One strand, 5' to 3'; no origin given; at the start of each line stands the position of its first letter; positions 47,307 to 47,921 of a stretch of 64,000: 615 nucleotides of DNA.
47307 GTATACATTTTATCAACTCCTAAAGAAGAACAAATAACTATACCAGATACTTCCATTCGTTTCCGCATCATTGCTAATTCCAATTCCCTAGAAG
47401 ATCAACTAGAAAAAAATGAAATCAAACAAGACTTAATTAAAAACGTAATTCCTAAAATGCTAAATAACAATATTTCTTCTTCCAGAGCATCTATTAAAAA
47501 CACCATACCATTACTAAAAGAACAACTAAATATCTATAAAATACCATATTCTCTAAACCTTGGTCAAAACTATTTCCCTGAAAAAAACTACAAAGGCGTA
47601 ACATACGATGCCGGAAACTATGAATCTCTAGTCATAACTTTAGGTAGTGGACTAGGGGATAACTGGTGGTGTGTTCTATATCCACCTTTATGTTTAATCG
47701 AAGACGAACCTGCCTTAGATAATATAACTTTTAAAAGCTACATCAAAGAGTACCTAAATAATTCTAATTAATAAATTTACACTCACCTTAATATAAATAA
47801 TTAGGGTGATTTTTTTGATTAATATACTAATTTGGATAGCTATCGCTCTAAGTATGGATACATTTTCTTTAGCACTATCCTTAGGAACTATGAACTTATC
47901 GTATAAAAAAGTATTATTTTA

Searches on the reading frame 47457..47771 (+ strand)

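Call 14: search_protein_families(library=pfam, proteins=[window:47457-47771:+], max_evalue=0.00001)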
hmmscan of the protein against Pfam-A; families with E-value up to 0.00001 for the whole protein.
window:47457-47771:+ (104 aa): 1 family
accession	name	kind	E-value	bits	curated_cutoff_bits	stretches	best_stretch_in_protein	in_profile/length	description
PF09551.15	Spore_II_R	-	3.7e-21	76.4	25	1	25-82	68-125/128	Stage II sporulation protein R (spore_II_R)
